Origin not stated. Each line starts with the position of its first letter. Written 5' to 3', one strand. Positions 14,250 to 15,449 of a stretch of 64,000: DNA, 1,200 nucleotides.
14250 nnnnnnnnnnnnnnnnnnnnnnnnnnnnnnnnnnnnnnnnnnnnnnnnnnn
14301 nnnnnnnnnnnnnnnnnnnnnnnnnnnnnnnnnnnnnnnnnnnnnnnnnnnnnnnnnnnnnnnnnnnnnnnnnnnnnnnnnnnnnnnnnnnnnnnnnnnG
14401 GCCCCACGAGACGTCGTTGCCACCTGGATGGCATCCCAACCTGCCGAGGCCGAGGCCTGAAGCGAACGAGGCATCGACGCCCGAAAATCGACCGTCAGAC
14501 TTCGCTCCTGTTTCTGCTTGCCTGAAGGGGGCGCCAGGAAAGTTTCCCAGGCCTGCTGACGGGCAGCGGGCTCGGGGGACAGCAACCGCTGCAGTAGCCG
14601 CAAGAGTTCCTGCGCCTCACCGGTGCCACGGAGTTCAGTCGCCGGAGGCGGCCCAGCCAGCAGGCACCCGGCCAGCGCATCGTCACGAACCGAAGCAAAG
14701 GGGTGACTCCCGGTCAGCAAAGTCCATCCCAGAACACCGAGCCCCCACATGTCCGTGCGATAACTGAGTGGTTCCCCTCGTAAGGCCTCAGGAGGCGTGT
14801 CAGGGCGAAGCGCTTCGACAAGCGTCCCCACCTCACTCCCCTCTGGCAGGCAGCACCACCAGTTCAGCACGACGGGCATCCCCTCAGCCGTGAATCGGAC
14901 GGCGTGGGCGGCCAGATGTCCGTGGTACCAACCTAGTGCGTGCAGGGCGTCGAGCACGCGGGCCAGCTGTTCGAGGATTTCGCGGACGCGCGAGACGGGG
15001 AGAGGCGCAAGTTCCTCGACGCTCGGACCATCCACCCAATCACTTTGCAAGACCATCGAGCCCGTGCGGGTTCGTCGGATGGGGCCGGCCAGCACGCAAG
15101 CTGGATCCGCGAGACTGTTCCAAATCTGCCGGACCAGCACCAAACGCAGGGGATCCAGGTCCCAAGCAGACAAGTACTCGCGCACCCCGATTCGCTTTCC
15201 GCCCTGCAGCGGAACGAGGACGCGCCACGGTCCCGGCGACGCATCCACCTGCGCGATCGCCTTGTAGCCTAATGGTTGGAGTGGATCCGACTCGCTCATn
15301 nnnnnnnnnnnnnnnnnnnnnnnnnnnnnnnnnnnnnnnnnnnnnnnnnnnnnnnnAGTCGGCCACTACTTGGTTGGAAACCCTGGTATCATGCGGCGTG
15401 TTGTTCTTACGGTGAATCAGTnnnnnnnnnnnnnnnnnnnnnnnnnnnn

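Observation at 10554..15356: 1600-aa pseudokinase, STAND NTPase, TPR, GAF and degenerate GGDEF protein with retained I-site: a c-di-GMP-linked signalling scaffold, not an enzyme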

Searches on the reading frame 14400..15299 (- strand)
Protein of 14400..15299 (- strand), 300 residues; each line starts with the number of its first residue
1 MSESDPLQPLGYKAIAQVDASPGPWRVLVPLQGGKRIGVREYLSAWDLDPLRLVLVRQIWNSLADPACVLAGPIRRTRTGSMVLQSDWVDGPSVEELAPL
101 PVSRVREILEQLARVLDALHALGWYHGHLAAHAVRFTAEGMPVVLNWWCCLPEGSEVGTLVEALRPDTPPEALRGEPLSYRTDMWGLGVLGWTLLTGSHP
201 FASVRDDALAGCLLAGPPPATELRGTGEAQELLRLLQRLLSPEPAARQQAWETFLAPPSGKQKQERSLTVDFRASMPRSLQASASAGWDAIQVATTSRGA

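Call 53: predict_structure(alignment_id=A1)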
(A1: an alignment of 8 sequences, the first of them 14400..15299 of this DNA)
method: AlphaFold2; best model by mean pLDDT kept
length: 300 residues; sequences in the alignment: 8
mean_pLDDT: 72.8   pTM: 0.73
mean pLDDT of the five models: 72.8, 70.7, 70.3, 70.0, 68.3
residues with pLDDT >= 90: 101; 70-90: 89; 50-70: 38; < 50: 72
segments of 3 or more residues with pLDDT < 50: 1-14, 30-46, 261-300
pLDDT, mean of each block of 10 residues (from residue 1): 40 50 54 36 46 82 90 76 77 94 95 93 89 91 82 68 78 87 95 93 89 83 76 94 93 78 42 39 35 38
secondary structure, 60 per line:
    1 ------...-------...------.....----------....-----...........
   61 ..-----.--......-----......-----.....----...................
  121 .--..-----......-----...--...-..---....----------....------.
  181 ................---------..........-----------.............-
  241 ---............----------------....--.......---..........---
elements in order: E7-9 E17-19 E26-30 H41-44 H50-62 E71-76 E82-87 H94-97 H102-121 E134-136 E142-144 H156-159 H170-173 H180-196 H206-215 H227-239 H244-255 H272-275 H278-284 H288-297

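Call 57: fold_search(model_id=the predicted structure, library=pdb)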
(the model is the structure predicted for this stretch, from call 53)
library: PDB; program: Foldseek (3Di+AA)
matches with E <= 10: 2000; with E <= 0.001: 1980
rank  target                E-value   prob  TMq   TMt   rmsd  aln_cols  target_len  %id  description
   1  2fum_A                2.2e-11  1.00  0.62  0.70   4.9       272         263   19  Catalytic domain of protein kinase PknB from Mycobacterium tuberculosis in complex with mitoxantrone (released 2006-08-01)
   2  6i2p_B                4.5e-11  1.00  0.57  0.64   6.2       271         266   20  Crystal structure of the Mycobacterium tuberculosis PknB kinase domain (L33E mutant) in complex with its substrate Gar (released 2019-05-22)
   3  1mru_B                7.5e-11  1.00  0.61  0.67   4.4       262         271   20  Intracellular Ser/Thr protein kinase domain of Mycobacterium tuberculosis PknB. (released 2003-02-11)
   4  2fum_C                9.8e-11  1.00  0.59  0.69   4.5       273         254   20  Catalytic domain of protein kinase PknB from Mycobacterium tuberculosis in complex with mitoxantrone (released 2006-08-01)
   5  6i2p_A                1.3e-10  1.00  0.57  0.62   6.4       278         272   20  Crystal structure of the Mycobacterium tuberculosis PknB kinase domain (L33E mutant) in complex with its substrate Gar (released 2019-05-22)
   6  5u94                  2.0e-10  1.00  0.62  0.70   4.8       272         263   19  Crystal structure of the Mycobacterium tuberculosis PASTA kinase PknB in complex with the potential theraputic kinase in (released 2017-12-20)
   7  2fum_D                2.2e-10  1.00  0.60  0.69   4.6       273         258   19  Catalytic domain of protein kinase PknB from Mycobacterium tuberculosis in complex with mitoxantrone (released 2006-08-01)
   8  1o6y                  2.9e-10  1.00  0.60  0.68   5.0       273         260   19  Catalytic domain of PknB kinase from Mycobacterium tuberculosis (released 2003-01-30)
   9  2fum_B                3.2e-10  1.00  0.61  0.68   4.9       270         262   20  Catalytic domain of protein kinase PknB from Mycobacterium tuberculosis in complex with mitoxantrone (released 2006-08-01)
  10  4b9d_B                3.2e-10  1.00  0.59  0.60   6.2       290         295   16  Crystal Structure of Human NIMA-related Kinase 1 (NEK1) with inhibitor. (released 2012-09-19)
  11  8r4u_A                4.2e-10  1.00  0.64  0.61   9.1       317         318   17  Structure of salt-inducible kinase 3 with inhibitors (released 2024-03-27)
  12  7uiq_B                4.2e-10  1.00  0.57  0.64   5.7       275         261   15  Cocrystal structure of human CaMKII-alpha (CAMK2A)kinase domain and Tiam1 (released 2022-04-06)
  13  5os2                  4.9e-10  1.00  0.62  0.71   4.0       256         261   18  Crystal structure of Aurora-A kinase in complex with an allosterically binding fragment (released 2017-11-01)
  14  7cmb                  4.9e-10  1.00  0.64  0.65   4.3       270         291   17  Crystal Structure of PAK4 in complex with inhibitor 41 (released 2021-07-28)
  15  3ori_A                4.9e-10  1.00  0.61  0.68   4.5       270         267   20  Mycobacterium tuberculosis PknB kinase domain L33D mutant (crystal form 1) (released 2010-12-15)
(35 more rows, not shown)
